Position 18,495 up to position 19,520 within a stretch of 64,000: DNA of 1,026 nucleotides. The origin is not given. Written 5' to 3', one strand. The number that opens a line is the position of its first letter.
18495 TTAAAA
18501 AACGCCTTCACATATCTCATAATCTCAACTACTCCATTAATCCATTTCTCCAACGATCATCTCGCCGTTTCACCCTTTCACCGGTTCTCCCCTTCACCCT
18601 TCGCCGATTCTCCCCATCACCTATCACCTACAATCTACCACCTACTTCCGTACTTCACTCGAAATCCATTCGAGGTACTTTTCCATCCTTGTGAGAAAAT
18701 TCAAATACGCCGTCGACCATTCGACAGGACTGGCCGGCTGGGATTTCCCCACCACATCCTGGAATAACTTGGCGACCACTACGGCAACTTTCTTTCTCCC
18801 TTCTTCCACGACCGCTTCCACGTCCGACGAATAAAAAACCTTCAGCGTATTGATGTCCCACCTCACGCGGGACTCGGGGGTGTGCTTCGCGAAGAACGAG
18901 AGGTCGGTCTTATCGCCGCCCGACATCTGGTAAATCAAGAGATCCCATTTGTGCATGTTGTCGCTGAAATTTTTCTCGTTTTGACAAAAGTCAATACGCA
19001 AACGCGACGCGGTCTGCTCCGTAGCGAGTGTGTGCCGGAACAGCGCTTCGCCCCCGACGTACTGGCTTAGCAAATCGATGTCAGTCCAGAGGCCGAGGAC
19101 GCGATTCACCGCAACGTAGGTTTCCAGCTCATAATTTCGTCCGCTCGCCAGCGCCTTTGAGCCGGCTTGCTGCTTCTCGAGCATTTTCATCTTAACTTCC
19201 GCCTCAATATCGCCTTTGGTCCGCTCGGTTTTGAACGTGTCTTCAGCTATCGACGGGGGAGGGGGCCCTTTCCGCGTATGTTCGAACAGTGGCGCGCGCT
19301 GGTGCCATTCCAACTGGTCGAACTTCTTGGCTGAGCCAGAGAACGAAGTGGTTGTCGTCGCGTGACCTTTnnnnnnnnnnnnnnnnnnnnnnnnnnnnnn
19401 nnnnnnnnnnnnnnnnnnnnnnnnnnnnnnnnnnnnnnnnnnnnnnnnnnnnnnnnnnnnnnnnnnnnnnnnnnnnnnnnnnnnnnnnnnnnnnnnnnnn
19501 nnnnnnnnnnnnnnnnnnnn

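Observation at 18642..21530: Upf1-like SF1B helicase homologue with both catalytic ATPase residues substituted (predicted pseudo-helicase)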

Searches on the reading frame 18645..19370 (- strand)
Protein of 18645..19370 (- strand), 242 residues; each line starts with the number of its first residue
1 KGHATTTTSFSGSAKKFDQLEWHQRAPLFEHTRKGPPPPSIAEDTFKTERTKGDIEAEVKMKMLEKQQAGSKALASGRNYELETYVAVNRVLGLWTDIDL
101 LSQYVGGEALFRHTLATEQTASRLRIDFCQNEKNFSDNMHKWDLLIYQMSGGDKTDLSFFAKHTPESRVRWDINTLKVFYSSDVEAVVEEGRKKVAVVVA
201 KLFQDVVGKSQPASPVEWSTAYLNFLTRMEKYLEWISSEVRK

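Call 46: search_solved_structures(query=A2, max_evalue=10)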
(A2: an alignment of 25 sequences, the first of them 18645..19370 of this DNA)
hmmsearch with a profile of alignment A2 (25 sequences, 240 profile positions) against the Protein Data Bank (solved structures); distinct sequences matched with E-value up to 10: 2.
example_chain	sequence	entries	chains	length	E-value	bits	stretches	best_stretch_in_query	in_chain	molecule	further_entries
1tjf_A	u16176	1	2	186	0.076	15.9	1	205-232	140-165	Adenylyl cyclase-associated protein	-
1s0p_A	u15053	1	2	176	0.23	14.3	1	204-232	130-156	Adenylyl cyclase-associated protein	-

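Call 53: predict_structure(alignment_id=A2)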
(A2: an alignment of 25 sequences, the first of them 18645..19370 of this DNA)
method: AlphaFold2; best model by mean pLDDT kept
length: 242 residues; sequences in the alignment: 25
mean_pLDDT: 73.3   pTM: 0.62
mean pLDDT of the five models: 73.3, 67.7, 66.8, 63.8, 62.7
residues with pLDDT >= 90: 68; 70-90: 89; 50-70: 40; < 50: 45
segments of 3 or more residues with pLDDT < 50: 1-7, 31-54, 67-76, 184-187
pLDDT, mean of each block of 10 residues (from residue 1): 45 77 67 37 33 51 50 56 93 93 85 89 91 91 85 62 75 83 54 78 86 92 93 89 85
secondary structure, 60 per line:
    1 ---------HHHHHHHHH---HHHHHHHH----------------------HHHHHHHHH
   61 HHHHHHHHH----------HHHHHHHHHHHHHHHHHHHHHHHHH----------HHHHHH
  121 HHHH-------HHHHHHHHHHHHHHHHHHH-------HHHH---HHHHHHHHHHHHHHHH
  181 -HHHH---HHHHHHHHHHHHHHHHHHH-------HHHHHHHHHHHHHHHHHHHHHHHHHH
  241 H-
elements in order: H10-18 H22-29 H52-69 H80-104 H115-124 H132-150 H158-161 H165-180 H182-185 H189-207 H215-241

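Call 57: fold_search(model_id=the predicted structure, library=pdb)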
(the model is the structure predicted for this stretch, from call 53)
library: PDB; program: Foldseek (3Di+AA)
matches with E <= 10: 195; with E <= 0.001: 0
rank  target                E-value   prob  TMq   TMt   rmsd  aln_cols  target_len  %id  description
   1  3jrm_O                3.7e-01  0.18  0.19  0.20  16.2       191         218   12  Crystal structure of archaeal 20S proteasome in complex with mutated P26 activator (released 2009-11-03)
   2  6rsq_D                3.9e-01  0.20  0.20  0.24  15.6       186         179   13  Helical folded domain of mouse CAP1 (released 2019-11-27)
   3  3jtl_O                4.3e-01  0.15  0.19  0.20  19.8       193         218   11  Crystal structure of archaeal 20S proteasome in complex with mutated P26 activator (released 2009-11-03)
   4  6gcm_B                4.5e-01  0.11  0.14  0.19  14.1       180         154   15  Escherichia coli DPS (released 2019-05-01)
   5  9bts_A                5.8e-01  0.16  0.18  0.26  15.4       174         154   14  Crystal structure of the bacterioferritin (Bfr) and ferritin (Ftn) heterooligomer complex from Acinetobacter baumannii (released 2024-08-14)
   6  9e9e_A                6.1e-01  0.11  0.16  0.08  18.7       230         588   12  Structure of AMPA receptor GluA2 and auxiliary subunit TARP gamma-2 (LBD-TMD) in complex with anti-miR 17 oligonucleot (released 2026-02-11)
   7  6uth_a                6.1e-01  0.10  0.15  0.17  17.0       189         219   13  Allosteric coupling between alpha-rings of 20S proteasome, 20S proteasome singly capped with a PA26/E102A_PANc, togeth (released 2020-09-09)
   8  2q98                  8.3e-01  0.10  0.16  0.19  17.5       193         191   12  X-ray structure of a prolactin antagonist (released 2007-09-11)
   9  8qae_A                9.2e-01  0.23  0.26  0.28  15.3       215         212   11  X-ray crystal structure of a de novo designed single-chain antiparallel 6-helix alpha-helical barrel, sc-apCC-6-SLLA (released 2024-07-03)
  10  3ge4_A                9.7e-01  0.12  0.18  0.25  14.7       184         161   11  Crystal structure of ferritin:DNA-binding protein DPS from Brucella Melitensis (released 2009-03-03)
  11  5fmt_B                9.7e-01  0.11  0.17  0.25  11.8       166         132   12  CrIFT54 CH-domain (released 2016-03-09)
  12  3n06_A                1.2e+00  0.06  0.14  0.17  15.8       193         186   11  A mutant human Prolactin receptor antagonist H27A in complex with the extracellular domain of the human prolactin rece (released 2010-09-29)
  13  6rsq_B                1.2e+00  0.09  0.19  0.22  14.6       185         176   14  Helical folded domain of mouse CAP1 (released 2019-11-27)
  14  1cd9_C                1.2e+00  0.08  0.16  0.21  14.9       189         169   12  2:2 COMPLEX OF G-CSF WITH ITS RECEPTOR (released 2000-03-08)
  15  6xmj_Q                1.4e+00  0.09  0.18  0.21  20.0       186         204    9  Human 20S proteasome bound to an engineered 11S (PA26) activator (released 2020-07-22)
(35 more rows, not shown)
